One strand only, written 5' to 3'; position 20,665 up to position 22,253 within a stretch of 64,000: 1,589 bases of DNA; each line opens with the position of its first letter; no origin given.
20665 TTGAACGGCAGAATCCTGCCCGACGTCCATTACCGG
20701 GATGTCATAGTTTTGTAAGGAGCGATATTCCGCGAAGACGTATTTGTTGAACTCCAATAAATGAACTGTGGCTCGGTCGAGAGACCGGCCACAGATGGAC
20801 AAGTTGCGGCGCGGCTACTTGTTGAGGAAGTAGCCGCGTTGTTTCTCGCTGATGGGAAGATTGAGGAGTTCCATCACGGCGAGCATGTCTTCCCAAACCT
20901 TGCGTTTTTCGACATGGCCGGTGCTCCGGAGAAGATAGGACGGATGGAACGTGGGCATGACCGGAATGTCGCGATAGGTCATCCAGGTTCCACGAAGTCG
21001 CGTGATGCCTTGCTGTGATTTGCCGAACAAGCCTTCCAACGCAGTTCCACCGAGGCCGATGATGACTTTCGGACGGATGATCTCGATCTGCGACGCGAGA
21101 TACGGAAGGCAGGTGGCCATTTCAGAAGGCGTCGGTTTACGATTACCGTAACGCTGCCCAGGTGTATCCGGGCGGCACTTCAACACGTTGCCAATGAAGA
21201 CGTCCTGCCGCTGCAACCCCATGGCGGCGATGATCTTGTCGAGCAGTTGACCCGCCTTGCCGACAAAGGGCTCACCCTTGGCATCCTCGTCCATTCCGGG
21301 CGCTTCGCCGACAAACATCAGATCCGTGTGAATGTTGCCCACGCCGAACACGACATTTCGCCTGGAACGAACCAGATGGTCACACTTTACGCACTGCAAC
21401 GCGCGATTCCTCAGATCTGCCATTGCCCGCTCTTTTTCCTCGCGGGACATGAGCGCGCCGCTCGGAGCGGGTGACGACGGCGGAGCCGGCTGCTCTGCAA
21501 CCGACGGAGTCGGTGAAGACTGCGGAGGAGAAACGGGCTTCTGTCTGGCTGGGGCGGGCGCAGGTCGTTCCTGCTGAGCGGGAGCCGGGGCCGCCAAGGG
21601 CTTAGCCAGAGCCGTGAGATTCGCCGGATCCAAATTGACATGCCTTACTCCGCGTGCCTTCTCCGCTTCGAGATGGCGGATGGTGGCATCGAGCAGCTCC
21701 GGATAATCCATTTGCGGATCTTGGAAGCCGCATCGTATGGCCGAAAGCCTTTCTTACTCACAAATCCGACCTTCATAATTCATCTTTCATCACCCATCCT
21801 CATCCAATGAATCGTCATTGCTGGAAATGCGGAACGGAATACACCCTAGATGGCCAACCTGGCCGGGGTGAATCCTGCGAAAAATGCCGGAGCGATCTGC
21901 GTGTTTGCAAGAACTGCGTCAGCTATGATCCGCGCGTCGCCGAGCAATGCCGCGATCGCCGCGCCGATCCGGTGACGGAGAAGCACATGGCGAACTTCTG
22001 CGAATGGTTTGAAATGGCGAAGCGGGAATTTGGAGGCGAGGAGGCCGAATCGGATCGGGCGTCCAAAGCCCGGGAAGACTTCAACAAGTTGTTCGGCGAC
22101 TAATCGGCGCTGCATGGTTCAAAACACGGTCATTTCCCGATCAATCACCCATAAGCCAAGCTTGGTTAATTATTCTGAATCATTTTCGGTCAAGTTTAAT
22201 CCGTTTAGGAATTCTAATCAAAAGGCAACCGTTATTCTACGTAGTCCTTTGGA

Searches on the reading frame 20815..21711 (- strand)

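Call 11: search_protein_families(library=pfam, proteins=[window:20815-21711:-], max_evalue=0.01)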
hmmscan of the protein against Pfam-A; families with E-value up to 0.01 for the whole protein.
window:20815-21711:- (298 aa): 1 family
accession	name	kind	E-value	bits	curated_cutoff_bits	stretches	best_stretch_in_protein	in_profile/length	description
PF03167.25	UDG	-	1.7e-39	135.6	24.3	1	122-276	1-140/141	Uracil DNA glycosylase superfamily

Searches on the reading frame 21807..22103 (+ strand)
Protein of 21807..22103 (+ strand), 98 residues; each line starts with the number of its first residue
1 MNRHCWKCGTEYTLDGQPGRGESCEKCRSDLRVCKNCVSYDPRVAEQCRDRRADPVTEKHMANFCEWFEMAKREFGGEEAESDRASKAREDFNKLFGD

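Call 11: search_protein_families(library=pfam, proteins=[window:21807-22103:+], max_evalue=0.01)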
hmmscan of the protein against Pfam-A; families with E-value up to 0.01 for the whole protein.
window:21807-22103:+ (98 aa): 0 families

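Call 48: search_protein_families(library=ncbifam, proteins=[window:21807-22103:+], max_evalue=0.1)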
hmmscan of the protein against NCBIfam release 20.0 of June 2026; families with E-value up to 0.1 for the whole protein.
window:21807-22103:+ (98 aa): 0 families

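Call 53: find_homologous_proteins(query=window:21807-22103:+, max_evalue=0.00001)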
Query window:21807-22103:+ (98 aa): 412 proteins with E <= 0.00001 among 412 candidates; the best 120 are listed.
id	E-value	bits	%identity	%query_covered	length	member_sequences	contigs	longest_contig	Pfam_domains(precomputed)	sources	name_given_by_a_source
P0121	5.9e-54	199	85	100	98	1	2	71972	-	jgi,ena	-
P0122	1.1e-52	195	83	100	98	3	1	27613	-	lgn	-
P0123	1.6e-52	194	85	100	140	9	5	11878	-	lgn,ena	-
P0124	5.5e-50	186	81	100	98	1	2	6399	-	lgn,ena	-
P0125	1.6e-49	185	80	100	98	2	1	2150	-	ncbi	-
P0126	2.7e-47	177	79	100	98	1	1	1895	-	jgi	-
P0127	4.1e-44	167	70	100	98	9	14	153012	-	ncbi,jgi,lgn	ncbi:MAG: hypothetical protein ACI9OD_000067 [Limisphaerales bacterium]|jgi:hypothetical protein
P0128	4.1e-44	167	72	100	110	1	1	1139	-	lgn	-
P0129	1.5e-42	162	80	89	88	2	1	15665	-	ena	-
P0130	1.7e-42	162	70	100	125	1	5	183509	-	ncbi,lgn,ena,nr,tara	ncbi:MAG: hypothetical protein CMO80_20580 [Verrucomicrobiales bacterium]|nr:hypothetical protein [V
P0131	2.2e-42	162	67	100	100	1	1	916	-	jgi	jgi:hypothetical protein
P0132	9.3e-42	160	68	100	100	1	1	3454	-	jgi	jgi:hypothetical protein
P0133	1.4e-41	159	69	99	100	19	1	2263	-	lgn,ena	-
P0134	2.4e-41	158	68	100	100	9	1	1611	-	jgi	-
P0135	2.5e-41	158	69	100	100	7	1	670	-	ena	-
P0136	3.0e-41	158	69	99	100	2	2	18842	-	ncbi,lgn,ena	-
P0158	1.7e-39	152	66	100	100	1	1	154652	-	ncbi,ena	-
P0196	1.6e-38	149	70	99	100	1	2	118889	-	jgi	jgi:hypothetical protein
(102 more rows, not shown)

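Call 54: find_encoding_contigs(protein=P0196, flank=3000, max_places=2)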
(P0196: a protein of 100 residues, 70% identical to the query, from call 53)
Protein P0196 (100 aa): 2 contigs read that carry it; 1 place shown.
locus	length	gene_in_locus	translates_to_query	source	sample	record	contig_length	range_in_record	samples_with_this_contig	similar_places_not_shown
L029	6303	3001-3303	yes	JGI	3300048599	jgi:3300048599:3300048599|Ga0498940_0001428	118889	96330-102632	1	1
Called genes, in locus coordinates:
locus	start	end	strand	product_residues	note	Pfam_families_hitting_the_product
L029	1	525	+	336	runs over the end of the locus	PF08281:Sigma70_r4_2 (faint), PF13556:HTH_30 (faint)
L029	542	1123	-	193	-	PF13302:Acetyltransf_3 (weak), PF13420:Acetyltransf_4 (weak), PF13673:Acetyltransf_10 (weak), PF00583:Acetyltransf_1, PF13508:Acetyltransf_7 (weak)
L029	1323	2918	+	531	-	PF00919:UPF0004, PF04055:Radical_SAM, PF18693:TRAM_2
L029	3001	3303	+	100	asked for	-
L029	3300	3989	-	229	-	PF00027:cNMP_binding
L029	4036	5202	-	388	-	PF10509:GalKase_gal_bdg, PF00288:GHMP_kinases_N, PF08544:GHMP_kinases_C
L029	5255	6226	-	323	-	PF01073:3Beta_HSD, PF01370:Epimerase, PF02719:Polysacc_synt_2, PF04321:RmlD_sub_bind (weak), PF05368:NmrA, PF07993:NAD_binding_4 (faint), PF13460:NAD_binding_10, PF16363:GDP_Man_Dehyd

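Call 55: find_encoding_contigs(protein=P0158, flank=3000, max_places=2)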
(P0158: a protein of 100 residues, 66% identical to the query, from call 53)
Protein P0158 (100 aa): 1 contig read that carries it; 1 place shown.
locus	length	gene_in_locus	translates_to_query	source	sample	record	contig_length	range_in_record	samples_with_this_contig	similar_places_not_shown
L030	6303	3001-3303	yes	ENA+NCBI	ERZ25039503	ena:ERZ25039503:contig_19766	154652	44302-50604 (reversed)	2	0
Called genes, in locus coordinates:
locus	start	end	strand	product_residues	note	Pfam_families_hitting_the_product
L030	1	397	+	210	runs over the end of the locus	PF00072:Response_reg, PF08281:Sigma70_r4_2, PF00196:GerE, PF04545:Sigma70_r4 (weak)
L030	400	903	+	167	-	-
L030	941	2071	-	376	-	PF00149:Metallophos, PF12850:Metallophos_2 (weak)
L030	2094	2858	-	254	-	PF02151:UVR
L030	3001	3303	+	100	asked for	-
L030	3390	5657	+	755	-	-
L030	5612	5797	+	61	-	-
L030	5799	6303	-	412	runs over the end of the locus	PF04055:Radical_SAM, PF12544:LAM_C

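Call 56: find_encoding_contigs(protein=P0136, flank=3000, max_places=2)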
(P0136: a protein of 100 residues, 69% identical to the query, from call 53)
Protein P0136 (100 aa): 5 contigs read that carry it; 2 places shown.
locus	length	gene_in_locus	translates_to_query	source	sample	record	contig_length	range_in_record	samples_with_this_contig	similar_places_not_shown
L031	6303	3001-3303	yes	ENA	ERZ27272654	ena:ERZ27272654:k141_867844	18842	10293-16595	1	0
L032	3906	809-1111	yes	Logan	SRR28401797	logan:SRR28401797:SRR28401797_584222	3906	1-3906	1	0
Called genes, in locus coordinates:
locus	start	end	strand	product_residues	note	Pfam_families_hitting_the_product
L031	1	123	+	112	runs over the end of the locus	PF00543:P-II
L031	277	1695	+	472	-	PF03600:CitMHS (faint), PF16980:CitMHS_2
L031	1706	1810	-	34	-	-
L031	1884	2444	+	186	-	PF02622:DUF179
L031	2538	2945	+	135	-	PF11026:DUF2721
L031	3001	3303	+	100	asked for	-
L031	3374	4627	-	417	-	PF07642:BBP2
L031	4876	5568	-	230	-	PF00117:GATase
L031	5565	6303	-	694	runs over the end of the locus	PF00270:DEAD (faint), PF04851:ResIII, PF17757:UvrB_inter, PF27431:UvrB_3rd, PF00271:Helicase_C, PF12344:UvrB, PF02151:UVR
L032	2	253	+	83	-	?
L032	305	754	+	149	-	PF11026:DUF2721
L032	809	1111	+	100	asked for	-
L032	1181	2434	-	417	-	PF07642:BBP2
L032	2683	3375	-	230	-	PF00117:GATase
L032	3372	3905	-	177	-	?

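Call 58: find_encoding_contigs(protein=P0121, flank=6000, max_places=2)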
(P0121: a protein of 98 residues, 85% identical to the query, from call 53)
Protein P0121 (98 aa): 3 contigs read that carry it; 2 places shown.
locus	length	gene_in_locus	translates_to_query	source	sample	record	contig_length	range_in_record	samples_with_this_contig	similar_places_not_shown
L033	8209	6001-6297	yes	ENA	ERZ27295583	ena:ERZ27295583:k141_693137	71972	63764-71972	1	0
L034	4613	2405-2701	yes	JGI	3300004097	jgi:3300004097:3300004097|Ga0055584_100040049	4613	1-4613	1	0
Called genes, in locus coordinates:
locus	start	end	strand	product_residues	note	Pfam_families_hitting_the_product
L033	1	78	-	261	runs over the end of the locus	-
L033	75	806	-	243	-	PF06439:3keto-disac_hyd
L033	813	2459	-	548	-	PF00884:Sulfatase, PF01663:Phosphodiest (weak), PF16347:SGSH_C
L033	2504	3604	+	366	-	PF13174:TPR_6 (faint), PF13428:TPR_14 (faint), PF13525:YfiO (faint)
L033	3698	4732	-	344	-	PF01116:F_bP_aldolase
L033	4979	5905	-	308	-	PF03167:UDG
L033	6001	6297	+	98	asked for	-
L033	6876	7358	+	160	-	PF06133:Com_YlbF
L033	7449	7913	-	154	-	-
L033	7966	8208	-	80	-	?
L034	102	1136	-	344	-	PF01116:F_bP_aldolase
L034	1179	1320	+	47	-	-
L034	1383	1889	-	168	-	PF03167:UDG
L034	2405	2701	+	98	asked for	-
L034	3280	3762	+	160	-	PF06133:Com_YlbF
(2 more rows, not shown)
